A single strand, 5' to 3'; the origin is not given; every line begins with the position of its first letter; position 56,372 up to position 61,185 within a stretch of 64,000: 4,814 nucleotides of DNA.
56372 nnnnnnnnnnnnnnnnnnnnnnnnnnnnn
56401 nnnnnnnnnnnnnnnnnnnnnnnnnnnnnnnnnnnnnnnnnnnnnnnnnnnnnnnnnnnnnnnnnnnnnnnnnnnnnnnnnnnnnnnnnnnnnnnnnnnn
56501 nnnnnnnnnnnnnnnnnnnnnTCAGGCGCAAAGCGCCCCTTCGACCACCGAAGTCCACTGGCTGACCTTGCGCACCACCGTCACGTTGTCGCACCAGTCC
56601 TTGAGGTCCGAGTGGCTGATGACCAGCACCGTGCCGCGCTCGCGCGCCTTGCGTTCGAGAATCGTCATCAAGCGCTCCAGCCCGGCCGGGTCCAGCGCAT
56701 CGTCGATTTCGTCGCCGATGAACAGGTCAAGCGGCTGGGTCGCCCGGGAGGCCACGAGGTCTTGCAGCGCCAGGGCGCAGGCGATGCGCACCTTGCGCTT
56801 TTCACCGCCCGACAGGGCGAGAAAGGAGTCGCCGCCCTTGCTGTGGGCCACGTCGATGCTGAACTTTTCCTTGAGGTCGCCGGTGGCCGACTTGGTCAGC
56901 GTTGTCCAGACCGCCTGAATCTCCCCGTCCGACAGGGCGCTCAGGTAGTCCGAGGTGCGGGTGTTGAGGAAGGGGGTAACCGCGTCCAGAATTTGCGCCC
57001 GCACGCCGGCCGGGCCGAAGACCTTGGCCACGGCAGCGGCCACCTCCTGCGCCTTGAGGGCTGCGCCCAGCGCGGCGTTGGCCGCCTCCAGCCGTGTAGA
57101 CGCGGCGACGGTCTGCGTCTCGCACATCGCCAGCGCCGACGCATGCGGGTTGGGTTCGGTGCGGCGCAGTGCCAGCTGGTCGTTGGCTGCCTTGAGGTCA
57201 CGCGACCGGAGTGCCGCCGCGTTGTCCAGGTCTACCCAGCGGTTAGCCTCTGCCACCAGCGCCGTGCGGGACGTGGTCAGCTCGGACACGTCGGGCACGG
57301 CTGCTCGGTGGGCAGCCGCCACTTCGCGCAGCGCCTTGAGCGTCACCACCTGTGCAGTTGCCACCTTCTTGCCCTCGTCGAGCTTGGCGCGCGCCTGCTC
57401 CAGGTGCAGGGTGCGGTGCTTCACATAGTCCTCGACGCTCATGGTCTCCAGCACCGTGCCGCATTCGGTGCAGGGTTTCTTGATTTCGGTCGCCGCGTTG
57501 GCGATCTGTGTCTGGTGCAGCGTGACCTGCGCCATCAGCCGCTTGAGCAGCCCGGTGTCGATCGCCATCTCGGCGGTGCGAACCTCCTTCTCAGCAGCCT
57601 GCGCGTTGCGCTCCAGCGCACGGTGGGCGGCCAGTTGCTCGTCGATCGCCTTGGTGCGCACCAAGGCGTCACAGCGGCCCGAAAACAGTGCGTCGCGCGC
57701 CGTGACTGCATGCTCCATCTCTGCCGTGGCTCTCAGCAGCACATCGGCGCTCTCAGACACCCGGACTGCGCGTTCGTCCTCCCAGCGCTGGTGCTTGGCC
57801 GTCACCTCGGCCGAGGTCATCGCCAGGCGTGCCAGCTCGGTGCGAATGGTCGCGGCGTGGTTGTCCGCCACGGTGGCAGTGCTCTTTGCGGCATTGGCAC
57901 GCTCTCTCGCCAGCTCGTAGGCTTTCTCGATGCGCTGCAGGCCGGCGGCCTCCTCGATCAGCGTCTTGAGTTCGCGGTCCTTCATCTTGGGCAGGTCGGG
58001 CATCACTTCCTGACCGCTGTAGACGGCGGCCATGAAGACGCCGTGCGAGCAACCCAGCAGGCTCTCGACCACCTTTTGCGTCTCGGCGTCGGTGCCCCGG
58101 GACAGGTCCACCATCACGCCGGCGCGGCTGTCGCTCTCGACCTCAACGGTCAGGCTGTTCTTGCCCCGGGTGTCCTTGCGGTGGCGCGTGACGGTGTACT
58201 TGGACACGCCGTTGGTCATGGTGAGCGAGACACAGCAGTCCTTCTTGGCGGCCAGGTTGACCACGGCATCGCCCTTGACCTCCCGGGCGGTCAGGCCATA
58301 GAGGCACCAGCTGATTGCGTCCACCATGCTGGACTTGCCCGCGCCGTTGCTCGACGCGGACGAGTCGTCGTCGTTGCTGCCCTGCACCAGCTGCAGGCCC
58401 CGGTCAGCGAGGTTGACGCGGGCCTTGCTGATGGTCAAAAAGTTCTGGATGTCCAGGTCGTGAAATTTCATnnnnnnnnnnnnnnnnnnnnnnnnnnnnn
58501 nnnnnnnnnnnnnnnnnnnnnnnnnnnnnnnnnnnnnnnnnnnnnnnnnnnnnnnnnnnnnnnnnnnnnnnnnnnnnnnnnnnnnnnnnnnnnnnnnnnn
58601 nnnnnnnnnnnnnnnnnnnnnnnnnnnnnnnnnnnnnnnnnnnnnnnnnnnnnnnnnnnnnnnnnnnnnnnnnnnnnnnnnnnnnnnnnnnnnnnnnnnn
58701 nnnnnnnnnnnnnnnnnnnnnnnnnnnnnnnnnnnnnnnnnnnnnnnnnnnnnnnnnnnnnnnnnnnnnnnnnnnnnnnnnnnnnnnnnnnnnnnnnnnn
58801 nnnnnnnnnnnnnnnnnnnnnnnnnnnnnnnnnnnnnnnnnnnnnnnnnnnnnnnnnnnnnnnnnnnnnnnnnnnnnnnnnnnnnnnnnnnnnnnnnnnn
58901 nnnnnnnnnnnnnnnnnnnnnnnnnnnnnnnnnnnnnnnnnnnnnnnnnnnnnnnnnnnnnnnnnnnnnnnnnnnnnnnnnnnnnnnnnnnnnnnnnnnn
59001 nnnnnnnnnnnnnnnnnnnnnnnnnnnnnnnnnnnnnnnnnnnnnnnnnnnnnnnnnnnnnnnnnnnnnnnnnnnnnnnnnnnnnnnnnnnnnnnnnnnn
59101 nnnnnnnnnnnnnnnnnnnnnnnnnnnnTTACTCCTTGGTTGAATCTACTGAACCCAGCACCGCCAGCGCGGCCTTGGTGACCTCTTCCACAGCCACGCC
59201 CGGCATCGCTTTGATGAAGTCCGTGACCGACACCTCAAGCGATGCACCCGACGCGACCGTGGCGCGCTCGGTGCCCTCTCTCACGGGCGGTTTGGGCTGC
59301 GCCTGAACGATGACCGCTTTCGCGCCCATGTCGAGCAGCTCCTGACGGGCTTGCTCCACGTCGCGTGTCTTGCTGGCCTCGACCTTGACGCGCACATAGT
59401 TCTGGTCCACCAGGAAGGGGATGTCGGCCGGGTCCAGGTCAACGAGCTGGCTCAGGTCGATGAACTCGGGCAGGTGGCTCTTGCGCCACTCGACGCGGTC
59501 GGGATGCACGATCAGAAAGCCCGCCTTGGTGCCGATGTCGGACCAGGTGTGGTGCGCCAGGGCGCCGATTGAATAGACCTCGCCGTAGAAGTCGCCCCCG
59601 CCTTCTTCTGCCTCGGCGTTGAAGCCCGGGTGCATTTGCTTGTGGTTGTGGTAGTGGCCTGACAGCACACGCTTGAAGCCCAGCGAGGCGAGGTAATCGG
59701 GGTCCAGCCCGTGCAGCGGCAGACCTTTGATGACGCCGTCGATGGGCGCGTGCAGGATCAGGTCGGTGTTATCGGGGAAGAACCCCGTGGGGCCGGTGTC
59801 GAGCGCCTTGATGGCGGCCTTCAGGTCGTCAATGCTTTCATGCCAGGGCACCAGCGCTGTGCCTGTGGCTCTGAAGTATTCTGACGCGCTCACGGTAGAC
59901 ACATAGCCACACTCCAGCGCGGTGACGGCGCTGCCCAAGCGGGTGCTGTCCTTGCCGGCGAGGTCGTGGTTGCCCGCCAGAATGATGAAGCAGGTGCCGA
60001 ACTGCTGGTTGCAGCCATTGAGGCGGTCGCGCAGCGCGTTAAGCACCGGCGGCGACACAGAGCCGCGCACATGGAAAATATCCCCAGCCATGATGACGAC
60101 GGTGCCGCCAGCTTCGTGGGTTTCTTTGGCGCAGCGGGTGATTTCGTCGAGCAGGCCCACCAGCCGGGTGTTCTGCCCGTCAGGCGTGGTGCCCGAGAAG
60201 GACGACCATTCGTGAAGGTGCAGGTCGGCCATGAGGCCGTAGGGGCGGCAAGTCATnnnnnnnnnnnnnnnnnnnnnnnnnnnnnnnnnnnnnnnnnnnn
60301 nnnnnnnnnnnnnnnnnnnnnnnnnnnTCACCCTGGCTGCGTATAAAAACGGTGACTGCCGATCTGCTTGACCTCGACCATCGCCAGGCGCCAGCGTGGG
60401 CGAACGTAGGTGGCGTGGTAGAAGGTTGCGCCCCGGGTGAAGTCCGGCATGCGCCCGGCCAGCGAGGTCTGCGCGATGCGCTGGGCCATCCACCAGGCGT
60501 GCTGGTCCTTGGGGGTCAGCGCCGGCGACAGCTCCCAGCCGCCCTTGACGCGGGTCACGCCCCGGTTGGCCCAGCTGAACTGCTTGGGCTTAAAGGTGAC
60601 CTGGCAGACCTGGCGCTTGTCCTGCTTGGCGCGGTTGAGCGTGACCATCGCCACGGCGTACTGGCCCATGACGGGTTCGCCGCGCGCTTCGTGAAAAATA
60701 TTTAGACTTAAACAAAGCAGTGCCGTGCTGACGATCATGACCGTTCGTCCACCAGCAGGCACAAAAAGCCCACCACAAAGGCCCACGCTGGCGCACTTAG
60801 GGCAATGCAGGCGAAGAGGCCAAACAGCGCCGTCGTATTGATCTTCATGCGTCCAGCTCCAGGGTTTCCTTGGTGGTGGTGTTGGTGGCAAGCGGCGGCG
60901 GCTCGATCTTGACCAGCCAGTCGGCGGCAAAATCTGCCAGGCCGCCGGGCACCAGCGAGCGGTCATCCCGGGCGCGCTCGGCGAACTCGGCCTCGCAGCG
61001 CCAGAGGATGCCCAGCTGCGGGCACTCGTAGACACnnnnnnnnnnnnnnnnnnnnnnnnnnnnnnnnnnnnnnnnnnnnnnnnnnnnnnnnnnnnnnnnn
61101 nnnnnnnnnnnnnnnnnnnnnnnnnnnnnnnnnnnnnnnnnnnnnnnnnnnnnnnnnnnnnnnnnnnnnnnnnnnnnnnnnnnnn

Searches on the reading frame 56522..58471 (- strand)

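Call 9: search_protein_families(library=phrogs, proteins=[window:56522-58471:-], max_evalue=0.001)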
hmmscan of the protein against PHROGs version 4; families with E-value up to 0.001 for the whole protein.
window:56522-58471:- (649 aa): 5 families
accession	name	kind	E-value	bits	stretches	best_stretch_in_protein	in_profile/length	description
phrog_77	-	DNA, RNA and nucleotide metabolism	2.2e-108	365.1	1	1-644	296-954/967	SbcC-like subunit of palindrome specific endonuclease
phrog_21388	-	DNA, RNA and nucleotide metabolism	3.5e-34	118.6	1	1-108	2-109/126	exonuclease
phrog_293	-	moron, auxiliary metabolic gene and host takeover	2.4e-07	30.1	1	549-632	545-620/1058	ABC transporter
phrog_1499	-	unknown function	2.8e-06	27.9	1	1-327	3-292/427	-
phrog_3940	-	unknown function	0.00047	20.1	0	541-613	214-286/537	-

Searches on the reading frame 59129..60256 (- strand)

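Call 9: search_protein_families(library=phrogs, proteins=[window:59129-60256:-], max_evalue=0.001)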
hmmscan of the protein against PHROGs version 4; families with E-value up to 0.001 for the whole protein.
window:59129-60256:- (375 aa): 3 families
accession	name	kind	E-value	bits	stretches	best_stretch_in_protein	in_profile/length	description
phrog_100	-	DNA, RNA and nucleotide metabolism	2.9e-44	152.8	1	5-353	30-359/989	SbcD-like subunit of palindrome specific endonuclease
phrog_34949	-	unknown function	6.6e-38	131.7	1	4-248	3-233/243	-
phrog_1649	-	other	1.5e-05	24.8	0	10-106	42-112/308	metallo-phosphoesterase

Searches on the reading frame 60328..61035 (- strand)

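Call 57: search_protein_families(library=phrogs, proteins=[window:60328-61035:-], max_evalue=0.001)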
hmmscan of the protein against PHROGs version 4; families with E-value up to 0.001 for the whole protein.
window:60328-61035:- (235 aa): 2 families
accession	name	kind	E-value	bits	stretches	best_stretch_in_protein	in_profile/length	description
phrog_938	-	lysis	8.7e-22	77.1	1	103-233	50-172/2185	endolysin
phrog_15649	-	lysis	5.8e-07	28.9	1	113-208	238-329/1079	endolysin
